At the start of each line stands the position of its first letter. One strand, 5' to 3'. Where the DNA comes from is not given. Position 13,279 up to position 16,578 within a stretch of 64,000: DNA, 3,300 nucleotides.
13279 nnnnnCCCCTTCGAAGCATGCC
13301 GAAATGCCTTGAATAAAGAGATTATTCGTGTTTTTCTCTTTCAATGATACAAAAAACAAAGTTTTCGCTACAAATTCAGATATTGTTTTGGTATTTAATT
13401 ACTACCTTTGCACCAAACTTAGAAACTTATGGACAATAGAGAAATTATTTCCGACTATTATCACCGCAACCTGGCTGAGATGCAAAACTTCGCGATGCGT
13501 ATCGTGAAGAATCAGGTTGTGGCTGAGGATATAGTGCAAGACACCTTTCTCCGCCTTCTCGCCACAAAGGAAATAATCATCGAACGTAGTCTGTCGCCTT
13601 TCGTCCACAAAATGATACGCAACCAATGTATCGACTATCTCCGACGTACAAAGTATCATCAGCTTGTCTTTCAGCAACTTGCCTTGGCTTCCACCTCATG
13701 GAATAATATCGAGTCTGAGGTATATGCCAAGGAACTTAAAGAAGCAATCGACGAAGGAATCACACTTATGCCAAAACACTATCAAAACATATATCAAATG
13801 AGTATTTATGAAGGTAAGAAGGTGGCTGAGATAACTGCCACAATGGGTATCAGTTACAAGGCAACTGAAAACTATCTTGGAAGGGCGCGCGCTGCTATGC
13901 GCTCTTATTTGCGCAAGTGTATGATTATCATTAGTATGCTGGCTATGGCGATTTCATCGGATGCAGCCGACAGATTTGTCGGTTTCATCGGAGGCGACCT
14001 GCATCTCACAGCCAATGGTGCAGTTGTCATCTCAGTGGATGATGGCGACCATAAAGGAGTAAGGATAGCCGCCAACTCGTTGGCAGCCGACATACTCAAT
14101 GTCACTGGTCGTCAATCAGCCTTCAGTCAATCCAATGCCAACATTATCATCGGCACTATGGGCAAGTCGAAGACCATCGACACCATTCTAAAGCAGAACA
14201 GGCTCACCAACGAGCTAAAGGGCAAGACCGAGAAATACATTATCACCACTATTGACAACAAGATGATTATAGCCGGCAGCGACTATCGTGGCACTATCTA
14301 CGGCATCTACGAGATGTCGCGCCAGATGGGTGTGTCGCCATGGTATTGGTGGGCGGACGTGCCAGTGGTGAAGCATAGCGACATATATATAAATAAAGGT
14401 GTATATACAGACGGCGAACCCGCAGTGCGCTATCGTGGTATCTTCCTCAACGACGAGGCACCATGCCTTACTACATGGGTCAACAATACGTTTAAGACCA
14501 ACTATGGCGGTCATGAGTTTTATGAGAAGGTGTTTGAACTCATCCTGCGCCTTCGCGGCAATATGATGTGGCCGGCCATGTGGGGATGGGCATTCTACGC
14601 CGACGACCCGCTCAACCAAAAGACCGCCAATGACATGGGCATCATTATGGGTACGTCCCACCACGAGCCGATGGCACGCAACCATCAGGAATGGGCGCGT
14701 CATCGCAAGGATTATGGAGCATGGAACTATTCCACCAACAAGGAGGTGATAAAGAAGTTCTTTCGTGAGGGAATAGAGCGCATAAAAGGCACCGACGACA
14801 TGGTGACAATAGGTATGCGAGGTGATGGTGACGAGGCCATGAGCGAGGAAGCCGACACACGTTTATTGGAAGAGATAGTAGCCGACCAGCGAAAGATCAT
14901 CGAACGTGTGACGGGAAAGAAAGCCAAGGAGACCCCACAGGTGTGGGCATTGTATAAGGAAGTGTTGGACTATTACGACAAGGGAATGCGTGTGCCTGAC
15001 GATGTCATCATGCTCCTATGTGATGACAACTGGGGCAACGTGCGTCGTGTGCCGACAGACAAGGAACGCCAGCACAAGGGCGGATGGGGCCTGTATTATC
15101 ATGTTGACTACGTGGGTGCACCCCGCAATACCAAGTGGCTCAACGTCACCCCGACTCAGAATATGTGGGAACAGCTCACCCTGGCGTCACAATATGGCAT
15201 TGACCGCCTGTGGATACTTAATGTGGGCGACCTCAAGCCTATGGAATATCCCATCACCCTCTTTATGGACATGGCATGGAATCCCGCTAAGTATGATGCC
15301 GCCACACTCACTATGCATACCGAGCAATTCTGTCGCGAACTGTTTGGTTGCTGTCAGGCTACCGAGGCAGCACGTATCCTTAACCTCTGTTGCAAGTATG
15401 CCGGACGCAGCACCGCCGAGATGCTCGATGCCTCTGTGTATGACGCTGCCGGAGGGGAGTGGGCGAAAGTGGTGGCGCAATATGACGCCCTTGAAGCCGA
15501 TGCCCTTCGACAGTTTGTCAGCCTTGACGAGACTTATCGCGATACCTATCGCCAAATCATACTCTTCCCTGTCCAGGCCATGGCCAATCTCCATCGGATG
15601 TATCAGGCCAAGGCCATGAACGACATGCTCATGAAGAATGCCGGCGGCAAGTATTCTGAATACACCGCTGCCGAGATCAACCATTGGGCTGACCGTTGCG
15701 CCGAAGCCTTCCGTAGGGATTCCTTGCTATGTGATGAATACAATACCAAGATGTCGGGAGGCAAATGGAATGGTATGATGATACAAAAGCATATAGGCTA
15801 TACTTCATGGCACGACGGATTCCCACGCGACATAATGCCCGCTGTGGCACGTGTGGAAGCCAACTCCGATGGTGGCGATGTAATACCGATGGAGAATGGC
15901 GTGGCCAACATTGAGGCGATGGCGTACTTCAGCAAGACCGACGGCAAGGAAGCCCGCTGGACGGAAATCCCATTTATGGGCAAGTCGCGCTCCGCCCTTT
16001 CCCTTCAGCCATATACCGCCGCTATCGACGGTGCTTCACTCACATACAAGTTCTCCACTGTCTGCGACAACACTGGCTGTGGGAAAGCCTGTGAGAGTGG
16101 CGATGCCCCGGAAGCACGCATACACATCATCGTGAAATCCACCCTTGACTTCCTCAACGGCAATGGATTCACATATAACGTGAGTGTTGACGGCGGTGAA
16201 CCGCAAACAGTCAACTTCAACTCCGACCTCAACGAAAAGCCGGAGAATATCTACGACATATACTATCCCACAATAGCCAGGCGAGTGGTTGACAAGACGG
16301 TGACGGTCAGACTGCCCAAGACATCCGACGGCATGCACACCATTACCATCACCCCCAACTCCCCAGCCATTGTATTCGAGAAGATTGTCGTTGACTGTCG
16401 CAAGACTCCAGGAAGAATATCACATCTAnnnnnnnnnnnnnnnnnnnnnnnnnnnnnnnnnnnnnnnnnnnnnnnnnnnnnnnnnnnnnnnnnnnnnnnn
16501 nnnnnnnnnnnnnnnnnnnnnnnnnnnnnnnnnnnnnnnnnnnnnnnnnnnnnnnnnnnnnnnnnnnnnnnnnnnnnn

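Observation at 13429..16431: ECF sigma factor fused in frame to a secreted GH115 enzyme: candidate one-polypeptide sensor-enzyme-transcription factor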

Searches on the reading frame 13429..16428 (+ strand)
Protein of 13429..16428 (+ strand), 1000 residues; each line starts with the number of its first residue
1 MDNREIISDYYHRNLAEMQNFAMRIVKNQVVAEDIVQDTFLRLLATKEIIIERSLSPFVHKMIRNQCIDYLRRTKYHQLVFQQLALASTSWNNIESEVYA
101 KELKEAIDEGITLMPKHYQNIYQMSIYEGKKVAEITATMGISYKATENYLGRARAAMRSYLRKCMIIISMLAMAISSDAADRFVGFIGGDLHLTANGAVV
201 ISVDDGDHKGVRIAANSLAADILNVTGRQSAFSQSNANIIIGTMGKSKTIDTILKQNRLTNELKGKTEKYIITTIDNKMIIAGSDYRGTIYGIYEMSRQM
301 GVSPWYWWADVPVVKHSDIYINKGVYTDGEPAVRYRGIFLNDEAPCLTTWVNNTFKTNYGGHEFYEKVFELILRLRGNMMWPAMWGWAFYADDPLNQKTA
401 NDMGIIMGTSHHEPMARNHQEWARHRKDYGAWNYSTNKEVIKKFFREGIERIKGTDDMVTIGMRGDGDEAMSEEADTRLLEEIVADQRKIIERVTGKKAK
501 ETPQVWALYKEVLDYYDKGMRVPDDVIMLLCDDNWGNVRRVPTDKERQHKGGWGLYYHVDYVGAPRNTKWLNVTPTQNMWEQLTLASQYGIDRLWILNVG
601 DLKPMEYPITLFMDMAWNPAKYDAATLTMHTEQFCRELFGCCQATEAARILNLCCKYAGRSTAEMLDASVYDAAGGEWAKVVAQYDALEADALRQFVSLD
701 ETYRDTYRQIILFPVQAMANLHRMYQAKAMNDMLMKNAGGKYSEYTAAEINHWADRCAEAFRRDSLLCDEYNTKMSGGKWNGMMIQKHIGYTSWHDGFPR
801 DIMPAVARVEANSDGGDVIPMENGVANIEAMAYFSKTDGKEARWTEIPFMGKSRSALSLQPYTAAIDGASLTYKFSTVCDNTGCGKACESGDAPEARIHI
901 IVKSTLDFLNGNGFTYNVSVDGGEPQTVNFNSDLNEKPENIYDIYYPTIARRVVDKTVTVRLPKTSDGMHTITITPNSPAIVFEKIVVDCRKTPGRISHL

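Call 3: search_protein_families(library=pfam, proteins=[window:13429-16428:+], max_evalue=0.01)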
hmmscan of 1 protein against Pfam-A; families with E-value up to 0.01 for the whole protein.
window:13429-16428:+ (1000 aa): 5 families
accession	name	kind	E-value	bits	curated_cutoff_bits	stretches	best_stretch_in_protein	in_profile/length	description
PF15979.11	Glyco_hydro_115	-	7.6e-146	486.3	27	1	329-664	2-334/335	Glycosyl hydrolase family 115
PF17829.7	GH115_C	-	6.5e-25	88.4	24.1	1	822-992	5-162/172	Glycosyl hydrolase family 115 C-terminal domain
PF04542.20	Sigma70_r2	-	1.3e-12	47.8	24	1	11-75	2-69/71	Sigma-70 region 2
PF08281.18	Sigma70_r4_2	-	7.5e-07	29.1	25.7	1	105-157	2-54/54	Sigma-70, region 4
PF03648.19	Glyco_hydro_67N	-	0.00096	19.8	24.3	1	220-295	42-119/120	Glycosyl hydrolase family 67 N-terminus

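Call 4: search_protein_families(library=ncbifam, proteins=[window:13429-16428:+], max_evalue=0.01)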
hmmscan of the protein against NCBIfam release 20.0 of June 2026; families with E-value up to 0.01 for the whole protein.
window:13429-16428:+ (1000 aa): 70 families (the best 25 are shown)
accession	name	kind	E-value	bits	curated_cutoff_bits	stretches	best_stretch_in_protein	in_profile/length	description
TIGR02985.1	Sig70_bacteroi1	subfamily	1.4e-30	106.6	126.4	1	9-161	5-162/162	RNA polymerase sigma-70 factor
NF058625.1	sigma_PG0214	equivalog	2.3e-21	76.3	130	1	17-163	16-163/170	GFO_1088 family ECF-type sigma factor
TIGR02937.1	sigma70-ECF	superfamily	9.2e-19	67.7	42.9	1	8-161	4-165/165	sigma-70 family RNA polymerase sigma factor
NF004113.0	PRK05602.1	equivalog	2e-16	60.2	208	1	12-163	52-203/211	RNA polymerase sigma factor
TIGR02950.1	SigM_subfam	subfamily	1.9e-15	57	147.95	1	9-160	4-157/159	RNA polymerase sigma factor, SigM family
TIGR02959.1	SigZ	equivalog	2e-15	57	168.65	1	16-165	6-152/170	RNA polymerase sigma factor SigZ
NF007215.0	PRK09637.1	equivalog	8.1e-14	52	212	1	12-165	8-158/181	RNA polymerase sigma factor SigZ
NF009172.0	PRK12519.1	subfamily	6.5e-12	45.4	222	1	7-149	31-177/194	RNA polymerase sigma factor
TIGR02943.1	Sig70_famx1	hypoth_equivalog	3.3e-10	40.1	162.2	2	17-81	14-79/188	RNA polymerase sigma-70 factor, TIGR02943 family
NF006930.0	PRK09415.1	subfamily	3.8e-10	39.9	198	1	5-163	16-177/179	RNA polymerase factor sigma C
TIGR02989.1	Sig-70_gvs1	subfamily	4.4e-10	39.7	124.55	1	15-158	11-155/158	RNA polymerase sigma-70 factor, Rhodopirellula/Verrucomicrobium family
NF009166.1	PRK12513.1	equivalog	4.5e-10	39.5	206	1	11-161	28-186/193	RNA polymerase sigma factor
NF008888.0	PRK11922.1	equivalog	7.3e-10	38.9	204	1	21-168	46-203/231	RNA polymerase sigma factor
NF009175.0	PRK12523.1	equivalog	9.6e-10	38.7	271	1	5-153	10-159/172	RNA polymerase sigma factor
TIGR02983.1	SigE-fam_strep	subfamily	1.4e-09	38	141.55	1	5-161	6-158/162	SigE family RNA polymerase sigma factor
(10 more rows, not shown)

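Call 5: find_homologous_proteins(query=window:13429-16428:+, max_evalue=1e-10)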
Query window:13429-16428:+ (1000 aa): 8000 proteins with E <= 1e-10 among 8000 candidates; the best 120 are listed.
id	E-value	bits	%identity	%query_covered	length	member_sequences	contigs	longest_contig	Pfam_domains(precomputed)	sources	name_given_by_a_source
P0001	0.0e+0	2347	100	100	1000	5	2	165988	PF15979.12,PF17829.8,PF04542.21,PF08281.19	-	-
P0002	0.0e+0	1826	77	100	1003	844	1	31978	PF15979.12,PF17829.8,PF04542.21,PF08281.19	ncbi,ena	-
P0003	0.0e+0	1815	77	100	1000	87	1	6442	PF15979.12,PF17829.8,PF04542.21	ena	-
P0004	0.0e+0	1795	76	100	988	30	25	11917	PF15979.12,PF17829.8,PF04542.21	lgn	-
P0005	0.0e+0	1784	75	100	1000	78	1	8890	PF15979.12,PF17829.8,PF04542.21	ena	-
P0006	0.0e+0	1282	65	84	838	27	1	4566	PF15979.12,PF17829.8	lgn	-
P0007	0.0e+0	1278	66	84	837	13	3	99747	PF15979.12,PF17829.8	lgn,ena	-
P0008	0.0e+0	1275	65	84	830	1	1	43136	PF15979.12,PF17829.8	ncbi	ncbi:MAG: glycosyl hydrolase 115 family protein [Prevotella sp.]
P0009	0.0e+0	1272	65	84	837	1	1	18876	PF15979.12,PF17829.8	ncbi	ncbi:MAG: glycosyl hydrolase 115 family protein [Prevotella sp.]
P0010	0.0e+0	1270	65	84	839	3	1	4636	PF15979.12,PF17829.8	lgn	-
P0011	0.0e+0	1266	65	84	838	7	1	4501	PF15979.12,PF17829.8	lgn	-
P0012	0.0e+0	1262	64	84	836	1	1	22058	PF15979.12,PF17829.8,PF03648.20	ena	-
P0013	0.0e+0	1262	64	84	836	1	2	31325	PF15979.12,PF17829.8,PF03648.20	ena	-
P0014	0.0e+0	1262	64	84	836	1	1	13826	PF15979.12,PF17829.8,PF03648.20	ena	-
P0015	0.0e+0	1262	65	84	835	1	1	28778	PF15979.12,PF17829.8,PF03648.20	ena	-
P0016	0.0e+0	1261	64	84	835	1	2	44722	PF15979.12,PF17829.8,PF03648.20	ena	-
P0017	0.0e+0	1260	64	84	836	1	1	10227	PF15979.12,PF17829.8,PF03648.20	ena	-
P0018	0.0e+0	1260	64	84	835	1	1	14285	PF15979.12,PF17829.8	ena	-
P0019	0.0e+0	1259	65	83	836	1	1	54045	PF15979.12,PF17829.8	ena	-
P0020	0.0e+0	1258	64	84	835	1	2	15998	PF15979.12,PF17829.8,PF03648.20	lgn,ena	-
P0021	0.0e+0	1258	65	84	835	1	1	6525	PF15979.12,PF17829.8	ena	-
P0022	0.0e+0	1258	64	84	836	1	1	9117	PF15979.12,PF17829.8,PF03648.20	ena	-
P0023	0.0e+0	1258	65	84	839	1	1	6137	PF15979.12,PF17829.8,PF03648.20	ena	-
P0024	0.0e+0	1257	65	84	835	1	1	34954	PF15979.12,PF17829.8,PF03648.20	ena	-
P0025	0.0e+0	1257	65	83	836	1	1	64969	PF15979.12,PF17829.8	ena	-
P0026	0.0e+0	1255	65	83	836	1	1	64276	PF15979.12,PF17829.8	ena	-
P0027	0.0e+0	1255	65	83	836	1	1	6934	PF15979.12,PF17829.8,PF03648.20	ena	-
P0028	0.0e+0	1254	64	84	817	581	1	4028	PF15979.12,PF17829.8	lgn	-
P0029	0.0e+0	1254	65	83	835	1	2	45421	PF15979.12,PF17829.8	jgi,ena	jgi:hypothetical protein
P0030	0.0e+0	1254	65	83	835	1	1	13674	PF15979.12,PF17829.8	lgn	-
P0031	0.0e+0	1253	65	84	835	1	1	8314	PF15979.12,PF17829.8,PF03648.20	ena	-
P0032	0.0e+0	1253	64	83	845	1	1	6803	PF15979.12,PF17829.8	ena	-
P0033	0.0e+0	1253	64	84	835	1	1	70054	PF15979.12,PF17829.8,PF03648.20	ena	-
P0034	0.0e+0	1253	65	83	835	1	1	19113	PF15979.12,PF17829.8,PF03648.20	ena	-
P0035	0.0e+0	1253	65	83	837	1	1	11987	PF15979.12,PF17829.8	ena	-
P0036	0.0e+0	1252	64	84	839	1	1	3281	PF15979.12,PF17829.8,PF03648.20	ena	-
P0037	0.0e+0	1252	65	83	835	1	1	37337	PF15979.12,PF17829.8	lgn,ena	-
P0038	0.0e+0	1252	65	83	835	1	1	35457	PF15979.12,PF17829.8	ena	-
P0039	0.0e+0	1252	64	84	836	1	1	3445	PF15979.12,PF17829.8,PF03648.20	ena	-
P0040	0.0e+0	1252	64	84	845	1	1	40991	PF15979.12,PF17829.8,PF03648.20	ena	-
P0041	0.0e+0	1252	64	84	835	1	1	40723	PF15979.12,PF17829.8,PF03648.20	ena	-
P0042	0.0e+0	1252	65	84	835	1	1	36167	PF15979.12,PF17829.8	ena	-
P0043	0.0e+0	1252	65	83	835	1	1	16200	PF15979.12,PF17829.8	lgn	-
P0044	0.0e+0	1252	65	84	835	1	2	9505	PF15979.12,PF17829.8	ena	-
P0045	0.0e+0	1251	64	84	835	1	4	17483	PF15979.12,PF17829.8,PF03648.20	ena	-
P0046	0.0e+0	1251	65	83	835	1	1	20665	PF15979.12,PF17829.8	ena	-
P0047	0.0e+0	1251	64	84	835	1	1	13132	PF15979.12,PF17829.8,PF03648.20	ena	-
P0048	0.0e+0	1251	65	83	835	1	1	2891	PF15979.12,PF17829.8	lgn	-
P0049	0.0e+0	1251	65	83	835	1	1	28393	PF15979.12,PF17829.8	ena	-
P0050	0.0e+0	1251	65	83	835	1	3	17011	PF15979.12,PF17829.8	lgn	-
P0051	0.0e+0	1251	64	84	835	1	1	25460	PF15979.12,PF17829.8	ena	-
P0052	0.0e+0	1250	65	83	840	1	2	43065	PF15979.12,PF17829.8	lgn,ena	-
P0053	0.0e+0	1250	65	83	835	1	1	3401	PF15979.12,PF17829.8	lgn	-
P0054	0.0e+0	1250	64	84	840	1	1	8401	PF15979.12,PF17829.8,PF03648.20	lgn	-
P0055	0.0e+0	1250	64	84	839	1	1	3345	PF15979.12,PF17829.8,PF03648.20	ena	-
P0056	0.0e+0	1250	65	83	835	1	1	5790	PF15979.12,PF17829.8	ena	-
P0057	0.0e+0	1250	64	84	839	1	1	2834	PF15979.12,PF17829.8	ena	-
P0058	0.0e+0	1250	64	84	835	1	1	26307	PF15979.12,PF17829.8,PF03648.20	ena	-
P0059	0.0e+0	1250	65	83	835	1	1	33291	PF15979.12,PF17829.8,PF03648.20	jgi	-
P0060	0.0e+0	1250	65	83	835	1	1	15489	PF15979.12,PF17829.8,PF03648.20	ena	-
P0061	0.0e+0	1250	65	83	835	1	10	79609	PF15979.12,PF17829.8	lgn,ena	-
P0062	0.0e+0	1250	65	83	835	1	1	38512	PF15979.12,PF17829.8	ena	-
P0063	0.0e+0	1249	65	83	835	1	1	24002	PF15979.12,PF17829.8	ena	-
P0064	0.0e+0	1249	65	83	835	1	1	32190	PF15979.12,PF17829.8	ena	-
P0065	0.0e+0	1249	64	83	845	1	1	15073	PF15979.12,PF17829.8,PF03648.20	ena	-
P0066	0.0e+0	1249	64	84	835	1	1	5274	PF15979.12,PF17829.8,PF03648.20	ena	-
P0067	0.0e+0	1249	64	84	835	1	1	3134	PF15979.12,PF17829.8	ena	-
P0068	0.0e+0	1249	65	83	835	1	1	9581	PF15979.12,PF17829.8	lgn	-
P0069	0.0e+0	1249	64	83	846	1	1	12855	PF15979.12,PF17829.8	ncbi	-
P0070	0.0e+0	1249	65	83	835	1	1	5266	PF15979.12,PF17829.8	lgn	-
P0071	0.0e+0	1249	64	84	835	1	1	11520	PF15979.12,PF17829.8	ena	-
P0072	0.0e+0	1249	65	83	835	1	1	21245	PF15979.12,PF17829.8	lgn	-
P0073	0.0e+0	1249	65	83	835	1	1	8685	PF15979.12,PF17829.8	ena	-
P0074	0.0e+0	1249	64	84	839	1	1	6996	PF15979.12,PF17829.8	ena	-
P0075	0.0e+0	1248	65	83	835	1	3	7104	PF15979.12,PF17829.8,PF03648.20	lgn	-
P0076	0.0e+0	1248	65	83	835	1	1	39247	PF15979.12,PF17829.8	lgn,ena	-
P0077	0.0e+0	1248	65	83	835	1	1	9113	PF15979.12,PF17829.8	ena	-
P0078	0.0e+0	1248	65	83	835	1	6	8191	PF15979.12,PF17829.8,PF03648.20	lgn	-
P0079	0.0e+0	1248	65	83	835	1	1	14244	PF15979.12,PF17829.8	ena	-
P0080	0.0e+0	1248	64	84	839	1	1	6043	PF15979.12,PF17829.8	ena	-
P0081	0.0e+0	1248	64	83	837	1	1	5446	PF15979.12,PF17829.8,PF03648.20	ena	-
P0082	0.0e+0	1248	64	84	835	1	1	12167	PF15979.12,PF17829.8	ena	-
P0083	0.0e+0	1248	64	83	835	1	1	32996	PF15979.12,PF17829.8,PF03648.20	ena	-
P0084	0.0e+0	1248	65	83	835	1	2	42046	PF15979.12,PF17829.8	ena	-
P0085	0.0e+0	1248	65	83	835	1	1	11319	PF15979.12,PF17829.8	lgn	-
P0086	0.0e+0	1248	65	83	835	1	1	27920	PF15979.12,PF17829.8,PF03648.20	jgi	-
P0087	0.0e+0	1248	65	83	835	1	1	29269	PF15979.12,PF17829.8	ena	-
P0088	0.0e+0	1248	64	84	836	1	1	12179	PF15979.12,PF17829.8,PF03648.20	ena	-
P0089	0.0e+0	1248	65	83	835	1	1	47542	PF15979.12,PF17829.8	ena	-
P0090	0.0e+0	1248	64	84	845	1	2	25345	PF15979.12,PF17829.8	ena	-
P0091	0.0e+0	1248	65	84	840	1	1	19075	PF15979.12,PF17829.8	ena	-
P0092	0.0e+0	1248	64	84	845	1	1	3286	PF15979.12,PF17829.8,PF03648.20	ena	-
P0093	0.0e+0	1248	65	83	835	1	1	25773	PF15979.12,PF17829.8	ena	-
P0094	0.0e+0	1248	64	84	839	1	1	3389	PF15979.12,PF17829.8,PF03648.20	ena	-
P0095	0.0e+0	1248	64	84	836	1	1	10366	PF15979.12,PF17829.8,PF03648.20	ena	-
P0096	0.0e+0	1248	65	83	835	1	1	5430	PF15979.12,PF17829.8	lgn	-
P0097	0.0e+0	1248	64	84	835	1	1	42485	PF15979.12,PF17829.8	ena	-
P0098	0.0e+0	1248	65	83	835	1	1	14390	PF15979.12,PF17829.8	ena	-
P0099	0.0e+0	1248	65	83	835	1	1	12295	PF15979.12,PF17829.8,PF03648.20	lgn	-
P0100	0.0e+0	1248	65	83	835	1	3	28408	PF15979.12,PF17829.8,PF03648.20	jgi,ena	-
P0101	0.0e+0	1248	64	84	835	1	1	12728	PF15979.12,PF17829.8,PF03648.20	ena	-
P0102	0.0e+0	1248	64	84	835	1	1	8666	PF15979.12,PF17829.8,PF03648.20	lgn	-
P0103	0.0e+0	1248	64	84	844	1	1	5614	PF15979.12,PF17829.8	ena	-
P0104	0.0e+0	1247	64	83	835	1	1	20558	PF15979.12,PF17829.8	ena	-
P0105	0.0e+0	1247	65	83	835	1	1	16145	PF15979.12,PF17829.8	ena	-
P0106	0.0e+0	1247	64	84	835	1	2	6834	PF15979.12,PF17829.8,PF03648.20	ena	-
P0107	0.0e+0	1247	64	84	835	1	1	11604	PF15979.12,PF17829.8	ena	-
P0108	0.0e+0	1247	64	84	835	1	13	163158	PF15979.12,PF17829.8,PF03648.20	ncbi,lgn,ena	-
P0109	0.0e+0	1247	64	84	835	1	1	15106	PF15979.12,PF17829.8,PF03648.20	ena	-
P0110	0.0e+0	1247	64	84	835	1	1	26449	PF15979.12,PF17829.8,PF03648.20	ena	-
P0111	0.0e+0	1247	64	84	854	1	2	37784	PF15979.12,PF17829.8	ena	-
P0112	0.0e+0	1247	65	83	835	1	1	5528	PF15979.12,PF17829.8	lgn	-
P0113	0.0e+0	1247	64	84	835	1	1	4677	PF15979.12,PF17829.8,PF03648.20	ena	-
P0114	0.0e+0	1247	64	84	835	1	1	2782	PF15979.12,PF17829.8,PF03648.20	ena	-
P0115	0.0e+0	1247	64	84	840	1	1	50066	PF15979.12,PF17829.8,PF03648.20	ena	-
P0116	0.0e+0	1247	65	82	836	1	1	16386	PF15979.12,PF17829.8,PF03648.20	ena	-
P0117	0.0e+0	1247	65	83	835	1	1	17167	PF15979.12,PF17829.8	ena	-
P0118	0.0e+0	1247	64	84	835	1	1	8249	PF15979.12,PF17829.8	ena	-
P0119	0.0e+0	1247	64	84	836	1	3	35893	PF15979.12,PF17829.8,PF03648.20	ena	-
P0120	0.0e+0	1247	65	83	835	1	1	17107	PF15979.12,PF17829.8,PF03648.20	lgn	-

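Call 7: find_encoding_contigs(protein=P0001, flank=10000, max_places=4)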
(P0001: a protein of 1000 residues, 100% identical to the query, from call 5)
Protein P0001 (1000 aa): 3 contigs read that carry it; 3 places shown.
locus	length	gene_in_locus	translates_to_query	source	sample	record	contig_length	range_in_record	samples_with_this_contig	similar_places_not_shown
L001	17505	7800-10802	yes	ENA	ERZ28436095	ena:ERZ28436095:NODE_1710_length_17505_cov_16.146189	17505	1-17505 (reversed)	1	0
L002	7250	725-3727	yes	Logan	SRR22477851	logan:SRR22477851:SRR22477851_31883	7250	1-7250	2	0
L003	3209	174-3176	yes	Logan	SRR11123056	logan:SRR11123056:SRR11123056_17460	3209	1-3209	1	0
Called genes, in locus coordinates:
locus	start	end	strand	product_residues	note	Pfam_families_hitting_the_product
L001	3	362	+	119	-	?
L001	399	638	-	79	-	-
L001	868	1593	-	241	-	PF11967:RecO_N, PF02565:RecO_C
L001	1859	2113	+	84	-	PF01649:Ribosomal_S20p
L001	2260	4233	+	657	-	PF02518:HATPase_c, PF00204:DNA_gyraseB, PF01751:Toprim, PF00986:DNA_gyraseB_C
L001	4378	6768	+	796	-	PF14498:Glyco_hyd_65N_2, PF22124:Glyco_hydro_95_cat, PF21307:Glyco_hydro_95_C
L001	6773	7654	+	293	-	PF12833:HTH_18, PF00165:HTH_AraC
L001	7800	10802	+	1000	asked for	PF04542:Sigma70_r2, PF08281:Sigma70_r4_2 (weak), PF15979:Glyco_hydro_115, PF17829:GH115_C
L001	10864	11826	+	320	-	-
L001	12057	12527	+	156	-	PF03449:GreA_GreB_N, PF01272:GreA_GreB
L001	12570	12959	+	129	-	PF11969:DcpS_C, PF01230:HIT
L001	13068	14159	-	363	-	PF00483:NTP_transferase, PF12804:NTP_transf_3 (weak)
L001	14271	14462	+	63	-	-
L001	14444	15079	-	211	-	PF13539:Peptidase_M15_4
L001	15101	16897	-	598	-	PF09820:AAA-ATPase_like, PF08011:PDDEXK_9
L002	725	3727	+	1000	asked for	PF04542:Sigma70_r2, PF08281:Sigma70_r4_2 (weak), PF15979:Glyco_hydro_115, PF17829:GH115_C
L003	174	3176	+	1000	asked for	PF04542:Sigma70_r2, PF08281:Sigma70_r4_2 (weak), PF15979:Glyco_hydro_115, PF17829:GH115_C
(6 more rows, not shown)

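Call 8: find_encoding_contigs(protein=P0002, flank=10000, max_places=4)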
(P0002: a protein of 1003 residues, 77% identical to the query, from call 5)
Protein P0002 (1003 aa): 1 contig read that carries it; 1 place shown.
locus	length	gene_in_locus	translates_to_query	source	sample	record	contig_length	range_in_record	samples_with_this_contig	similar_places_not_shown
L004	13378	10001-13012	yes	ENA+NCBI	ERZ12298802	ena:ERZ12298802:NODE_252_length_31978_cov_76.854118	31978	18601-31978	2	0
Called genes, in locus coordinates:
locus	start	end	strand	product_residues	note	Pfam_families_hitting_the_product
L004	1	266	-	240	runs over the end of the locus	PF17415:NigD_C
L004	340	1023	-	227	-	PF20582:UPF0758_N, PF04002:RadC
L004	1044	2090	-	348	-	PF00535:Glycos_transf_2, PF10111:Glyco_tranf_2_2, PF13641:Glyco_tranf_2_3, PF13632:Glyco_trans_2_3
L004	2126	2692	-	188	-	PF08207:EFP_N, PF01132:EFP, PF09285:Elong-fact-P_C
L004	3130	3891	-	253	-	PF11967:RecO_N, PF02565:RecO_C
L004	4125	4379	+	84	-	PF01649:Ribosomal_S20p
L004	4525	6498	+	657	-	PF02518:HATPase_c, PF00204:DNA_gyraseB, PF01751:Toprim, PF00986:DNA_gyraseB_C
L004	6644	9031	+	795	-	PF14498:Glyco_hyd_65N_2, PF22124:Glyco_hydro_95_cat, PF21307:Glyco_hydro_95_C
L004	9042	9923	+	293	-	PF12833:HTH_18, PF00165:HTH_AraC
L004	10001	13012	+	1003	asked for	PF04542:Sigma70_r2 (weak), PF08281:Sigma70_r4_2 (weak), PF15979:Glyco_hydro_115, PF17829:GH115_C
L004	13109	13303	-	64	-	-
